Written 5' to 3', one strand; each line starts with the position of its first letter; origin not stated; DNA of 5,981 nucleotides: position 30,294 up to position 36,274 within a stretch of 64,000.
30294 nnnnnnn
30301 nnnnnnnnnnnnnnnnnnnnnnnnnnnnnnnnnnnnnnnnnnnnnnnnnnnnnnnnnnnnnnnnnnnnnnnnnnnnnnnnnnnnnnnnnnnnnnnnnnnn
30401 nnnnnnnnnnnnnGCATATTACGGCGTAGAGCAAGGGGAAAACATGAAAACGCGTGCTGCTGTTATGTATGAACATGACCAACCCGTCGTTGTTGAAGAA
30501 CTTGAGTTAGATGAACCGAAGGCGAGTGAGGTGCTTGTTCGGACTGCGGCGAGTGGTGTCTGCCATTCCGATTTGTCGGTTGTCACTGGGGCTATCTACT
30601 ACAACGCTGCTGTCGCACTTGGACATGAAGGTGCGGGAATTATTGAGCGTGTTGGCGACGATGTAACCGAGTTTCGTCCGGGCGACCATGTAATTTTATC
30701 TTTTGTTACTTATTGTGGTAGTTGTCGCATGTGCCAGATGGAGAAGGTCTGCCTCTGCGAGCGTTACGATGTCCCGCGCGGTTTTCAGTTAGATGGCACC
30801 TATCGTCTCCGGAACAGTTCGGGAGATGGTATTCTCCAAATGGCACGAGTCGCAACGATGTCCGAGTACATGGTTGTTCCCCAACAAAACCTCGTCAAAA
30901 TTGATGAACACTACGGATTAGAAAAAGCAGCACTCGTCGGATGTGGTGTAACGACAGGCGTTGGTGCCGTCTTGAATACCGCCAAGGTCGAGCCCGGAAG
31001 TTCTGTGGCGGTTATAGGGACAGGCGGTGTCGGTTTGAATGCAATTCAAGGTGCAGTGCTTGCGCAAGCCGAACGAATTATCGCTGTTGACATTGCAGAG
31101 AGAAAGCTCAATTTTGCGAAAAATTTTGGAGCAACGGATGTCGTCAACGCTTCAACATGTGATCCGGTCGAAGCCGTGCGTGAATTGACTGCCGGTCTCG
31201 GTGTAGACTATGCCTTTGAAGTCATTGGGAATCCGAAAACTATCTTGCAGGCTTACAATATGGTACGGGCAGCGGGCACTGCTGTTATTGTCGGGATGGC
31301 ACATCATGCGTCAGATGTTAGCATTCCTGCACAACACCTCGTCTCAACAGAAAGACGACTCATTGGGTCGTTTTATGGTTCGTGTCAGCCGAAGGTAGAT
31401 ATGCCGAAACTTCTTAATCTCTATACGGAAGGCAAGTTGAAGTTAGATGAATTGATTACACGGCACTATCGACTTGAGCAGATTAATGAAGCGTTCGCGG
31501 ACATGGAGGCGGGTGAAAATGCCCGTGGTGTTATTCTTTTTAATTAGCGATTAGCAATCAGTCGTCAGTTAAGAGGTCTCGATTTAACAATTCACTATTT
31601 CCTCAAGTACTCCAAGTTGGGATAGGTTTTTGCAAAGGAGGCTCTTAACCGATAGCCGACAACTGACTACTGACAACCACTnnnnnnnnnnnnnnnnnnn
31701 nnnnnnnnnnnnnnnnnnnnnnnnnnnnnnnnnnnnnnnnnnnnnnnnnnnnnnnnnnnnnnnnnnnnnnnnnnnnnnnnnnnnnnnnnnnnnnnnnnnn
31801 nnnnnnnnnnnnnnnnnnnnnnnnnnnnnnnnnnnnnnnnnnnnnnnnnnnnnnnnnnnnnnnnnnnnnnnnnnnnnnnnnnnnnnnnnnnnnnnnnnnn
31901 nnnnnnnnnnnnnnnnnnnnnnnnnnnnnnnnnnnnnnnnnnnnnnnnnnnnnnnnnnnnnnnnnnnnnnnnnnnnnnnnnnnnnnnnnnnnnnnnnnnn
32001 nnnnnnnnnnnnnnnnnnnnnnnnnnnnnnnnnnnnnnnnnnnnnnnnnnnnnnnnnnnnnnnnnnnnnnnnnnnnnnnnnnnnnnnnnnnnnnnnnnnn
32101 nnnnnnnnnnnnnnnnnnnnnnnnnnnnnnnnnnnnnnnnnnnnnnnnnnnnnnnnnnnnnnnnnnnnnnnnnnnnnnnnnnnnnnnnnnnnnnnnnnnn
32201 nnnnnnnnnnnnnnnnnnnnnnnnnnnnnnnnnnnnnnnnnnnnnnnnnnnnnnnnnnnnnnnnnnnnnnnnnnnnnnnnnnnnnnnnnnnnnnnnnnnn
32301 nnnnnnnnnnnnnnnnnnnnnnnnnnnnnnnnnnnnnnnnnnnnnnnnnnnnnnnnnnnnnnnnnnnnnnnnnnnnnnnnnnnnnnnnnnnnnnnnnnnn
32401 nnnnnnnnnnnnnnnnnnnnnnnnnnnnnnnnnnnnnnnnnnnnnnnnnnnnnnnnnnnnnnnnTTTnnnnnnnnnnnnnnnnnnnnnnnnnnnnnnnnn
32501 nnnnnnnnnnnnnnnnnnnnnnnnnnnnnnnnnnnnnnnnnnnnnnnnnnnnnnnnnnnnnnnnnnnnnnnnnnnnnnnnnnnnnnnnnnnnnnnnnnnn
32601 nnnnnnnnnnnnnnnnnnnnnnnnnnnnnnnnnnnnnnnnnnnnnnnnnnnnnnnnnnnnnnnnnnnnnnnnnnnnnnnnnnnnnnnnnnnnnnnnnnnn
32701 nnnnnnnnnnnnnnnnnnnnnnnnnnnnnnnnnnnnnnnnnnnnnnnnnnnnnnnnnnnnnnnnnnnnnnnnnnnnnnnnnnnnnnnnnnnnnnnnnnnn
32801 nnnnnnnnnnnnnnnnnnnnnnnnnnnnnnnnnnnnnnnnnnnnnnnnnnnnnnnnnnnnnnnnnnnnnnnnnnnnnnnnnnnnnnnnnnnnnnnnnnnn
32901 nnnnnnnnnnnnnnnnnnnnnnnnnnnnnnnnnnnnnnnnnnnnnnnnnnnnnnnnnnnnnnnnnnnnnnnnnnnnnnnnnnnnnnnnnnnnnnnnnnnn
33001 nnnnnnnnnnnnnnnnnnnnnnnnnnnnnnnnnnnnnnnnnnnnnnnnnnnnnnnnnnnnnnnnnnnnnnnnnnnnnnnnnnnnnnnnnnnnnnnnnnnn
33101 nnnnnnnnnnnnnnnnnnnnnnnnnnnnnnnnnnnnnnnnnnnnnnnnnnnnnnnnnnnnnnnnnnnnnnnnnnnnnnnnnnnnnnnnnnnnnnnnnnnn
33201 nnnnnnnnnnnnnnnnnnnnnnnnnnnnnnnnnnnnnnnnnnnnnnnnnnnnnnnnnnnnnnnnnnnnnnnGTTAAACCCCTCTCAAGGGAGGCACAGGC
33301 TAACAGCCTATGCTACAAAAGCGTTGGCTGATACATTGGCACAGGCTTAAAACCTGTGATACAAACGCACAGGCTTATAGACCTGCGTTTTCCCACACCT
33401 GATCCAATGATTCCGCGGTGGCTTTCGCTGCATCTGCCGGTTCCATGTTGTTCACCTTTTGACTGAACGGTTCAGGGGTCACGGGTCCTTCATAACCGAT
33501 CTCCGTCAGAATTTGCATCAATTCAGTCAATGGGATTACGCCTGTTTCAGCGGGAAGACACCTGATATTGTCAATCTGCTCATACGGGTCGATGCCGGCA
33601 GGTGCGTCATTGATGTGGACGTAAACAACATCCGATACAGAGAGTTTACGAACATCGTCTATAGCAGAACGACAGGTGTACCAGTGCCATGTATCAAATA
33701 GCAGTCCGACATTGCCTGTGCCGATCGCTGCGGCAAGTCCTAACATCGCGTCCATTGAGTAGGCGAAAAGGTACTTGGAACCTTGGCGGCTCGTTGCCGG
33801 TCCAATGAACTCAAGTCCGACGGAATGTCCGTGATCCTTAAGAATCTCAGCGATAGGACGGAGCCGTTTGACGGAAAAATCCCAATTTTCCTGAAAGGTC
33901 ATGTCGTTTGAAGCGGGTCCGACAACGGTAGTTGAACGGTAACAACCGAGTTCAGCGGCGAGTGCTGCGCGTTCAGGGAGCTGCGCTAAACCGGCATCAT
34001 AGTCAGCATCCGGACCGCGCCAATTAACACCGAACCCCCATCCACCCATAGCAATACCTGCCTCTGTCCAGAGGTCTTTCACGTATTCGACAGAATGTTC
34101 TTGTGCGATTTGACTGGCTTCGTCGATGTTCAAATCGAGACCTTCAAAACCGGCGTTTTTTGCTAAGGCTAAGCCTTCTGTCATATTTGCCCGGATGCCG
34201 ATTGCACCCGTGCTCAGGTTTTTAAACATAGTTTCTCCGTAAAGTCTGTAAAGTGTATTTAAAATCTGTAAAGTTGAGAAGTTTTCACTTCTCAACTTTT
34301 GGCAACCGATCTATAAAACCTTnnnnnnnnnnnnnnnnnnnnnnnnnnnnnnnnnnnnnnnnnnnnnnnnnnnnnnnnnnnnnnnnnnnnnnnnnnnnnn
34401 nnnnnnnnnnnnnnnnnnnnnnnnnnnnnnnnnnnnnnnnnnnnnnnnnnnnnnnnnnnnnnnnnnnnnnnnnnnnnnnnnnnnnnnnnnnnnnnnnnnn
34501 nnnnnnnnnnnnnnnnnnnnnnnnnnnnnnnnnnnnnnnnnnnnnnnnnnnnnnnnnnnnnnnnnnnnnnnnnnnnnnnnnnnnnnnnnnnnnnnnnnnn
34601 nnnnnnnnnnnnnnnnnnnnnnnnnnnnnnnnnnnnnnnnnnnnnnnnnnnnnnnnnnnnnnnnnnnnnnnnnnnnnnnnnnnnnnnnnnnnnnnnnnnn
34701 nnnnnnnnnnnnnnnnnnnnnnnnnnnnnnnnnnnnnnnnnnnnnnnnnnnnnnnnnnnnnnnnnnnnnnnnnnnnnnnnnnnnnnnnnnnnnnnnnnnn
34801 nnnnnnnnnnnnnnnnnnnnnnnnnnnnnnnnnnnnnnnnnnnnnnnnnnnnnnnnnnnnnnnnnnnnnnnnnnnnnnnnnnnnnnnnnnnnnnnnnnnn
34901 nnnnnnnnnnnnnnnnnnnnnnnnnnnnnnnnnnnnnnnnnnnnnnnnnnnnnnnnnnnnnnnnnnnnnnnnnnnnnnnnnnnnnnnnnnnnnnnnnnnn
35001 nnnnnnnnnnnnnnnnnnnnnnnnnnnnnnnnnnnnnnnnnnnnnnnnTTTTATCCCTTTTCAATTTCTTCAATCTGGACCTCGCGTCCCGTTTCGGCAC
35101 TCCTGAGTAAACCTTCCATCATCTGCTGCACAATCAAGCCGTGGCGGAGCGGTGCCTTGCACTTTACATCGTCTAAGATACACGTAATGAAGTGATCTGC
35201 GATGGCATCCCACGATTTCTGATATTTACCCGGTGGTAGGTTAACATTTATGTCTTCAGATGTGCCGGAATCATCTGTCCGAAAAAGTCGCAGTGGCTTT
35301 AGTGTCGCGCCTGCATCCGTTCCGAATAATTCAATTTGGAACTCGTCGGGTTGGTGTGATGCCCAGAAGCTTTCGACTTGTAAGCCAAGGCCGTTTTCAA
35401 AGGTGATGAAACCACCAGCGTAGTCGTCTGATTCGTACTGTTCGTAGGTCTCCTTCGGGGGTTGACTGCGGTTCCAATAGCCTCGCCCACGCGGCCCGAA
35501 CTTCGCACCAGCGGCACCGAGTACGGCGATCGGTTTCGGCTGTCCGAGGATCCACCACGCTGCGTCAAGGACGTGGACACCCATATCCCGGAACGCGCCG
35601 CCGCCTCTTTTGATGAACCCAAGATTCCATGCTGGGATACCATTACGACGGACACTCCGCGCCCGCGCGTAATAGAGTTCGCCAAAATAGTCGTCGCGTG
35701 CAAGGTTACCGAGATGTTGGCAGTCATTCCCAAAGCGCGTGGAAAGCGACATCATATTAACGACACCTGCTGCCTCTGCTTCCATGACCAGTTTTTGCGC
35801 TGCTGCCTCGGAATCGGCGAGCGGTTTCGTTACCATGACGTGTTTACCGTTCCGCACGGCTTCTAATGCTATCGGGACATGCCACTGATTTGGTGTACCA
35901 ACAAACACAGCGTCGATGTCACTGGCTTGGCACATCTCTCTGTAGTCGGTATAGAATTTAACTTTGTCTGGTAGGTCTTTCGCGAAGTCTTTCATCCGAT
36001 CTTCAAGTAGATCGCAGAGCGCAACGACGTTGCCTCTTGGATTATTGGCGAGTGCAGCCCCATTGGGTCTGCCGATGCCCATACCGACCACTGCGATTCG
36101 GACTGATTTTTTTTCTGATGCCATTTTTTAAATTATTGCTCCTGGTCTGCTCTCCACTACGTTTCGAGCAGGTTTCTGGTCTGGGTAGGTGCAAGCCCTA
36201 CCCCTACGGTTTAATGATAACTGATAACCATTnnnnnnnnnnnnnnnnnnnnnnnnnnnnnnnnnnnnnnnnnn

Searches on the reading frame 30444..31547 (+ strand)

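Call 56: search_protein_families(library=pfam, proteins=[window:30444-31547:+], max_evalue=0.00001)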
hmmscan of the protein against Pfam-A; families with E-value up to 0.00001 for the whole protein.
window:30444-31547:+ (367 aa): 4 families
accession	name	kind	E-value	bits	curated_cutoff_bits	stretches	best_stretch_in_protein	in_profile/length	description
PF00107.32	ADH_zinc_N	-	1.9e-33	115.6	31.8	1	195-327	1-127/129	Zinc-binding dehydrogenase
PF08240.17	ADH_N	-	5.8e-25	88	23.5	1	27-154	2-103/104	Alcohol dehydrogenase GroES-like domain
PF16912.11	Glu_dehyd_C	-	1e-10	41.9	34.9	1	179-354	26-201/211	Glucose dehydrogenase C-terminus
PF13602.12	ADH_zinc_N_2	-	5e-10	40.9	27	1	229-359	2-128/134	Zinc-binding dehydrogenase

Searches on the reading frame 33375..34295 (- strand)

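Call 56: search_protein_families(library=pfam, proteins=[window:33375-34295:-], max_evalue=0.00001)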
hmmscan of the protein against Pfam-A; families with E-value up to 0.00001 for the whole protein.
window:33375-34295:- (306 aa): 1 family
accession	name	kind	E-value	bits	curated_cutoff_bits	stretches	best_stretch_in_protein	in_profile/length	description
PF01261.30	AP_endonuc_2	-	4.4e-28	99.1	31.1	1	42-298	1-247/249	Xylose isomerase-like TIM barrel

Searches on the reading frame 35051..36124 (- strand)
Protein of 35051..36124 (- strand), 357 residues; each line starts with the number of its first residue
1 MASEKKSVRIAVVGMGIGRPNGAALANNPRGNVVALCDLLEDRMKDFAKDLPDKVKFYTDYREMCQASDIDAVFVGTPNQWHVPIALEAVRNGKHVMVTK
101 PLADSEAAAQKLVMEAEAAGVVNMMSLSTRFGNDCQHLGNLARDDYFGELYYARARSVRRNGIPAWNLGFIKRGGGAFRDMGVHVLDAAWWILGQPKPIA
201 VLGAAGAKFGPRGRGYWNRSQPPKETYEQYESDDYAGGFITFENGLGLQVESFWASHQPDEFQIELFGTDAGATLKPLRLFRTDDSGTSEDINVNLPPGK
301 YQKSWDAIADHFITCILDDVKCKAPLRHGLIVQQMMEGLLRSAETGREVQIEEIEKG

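Call 55: search_protein_families(library=pfam, proteins=[window:35051-36124:-], max_evalue=0.00001)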
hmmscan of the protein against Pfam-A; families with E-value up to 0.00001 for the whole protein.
window:35051-36124:- (357 aa): 3 families
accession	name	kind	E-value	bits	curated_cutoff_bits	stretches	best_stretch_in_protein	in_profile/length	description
PF01408.29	GFO_IDH_MocA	-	9.3e-22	78.4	24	1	8-124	1-117/120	Oxidoreductase family, NAD-binding Rossmann fold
PF22725.1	GFO_IDH_MocA_C3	-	6.4e-16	58.9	27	1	138-272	4-122/124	GFO/IDH/MocA C-terminal domain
PF02894.22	GFO_IDH_MocA_C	-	1.9e-13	51.2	22.9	1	147-351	9-218/218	Oxidoreductase family, C-terminal alpha/beta domain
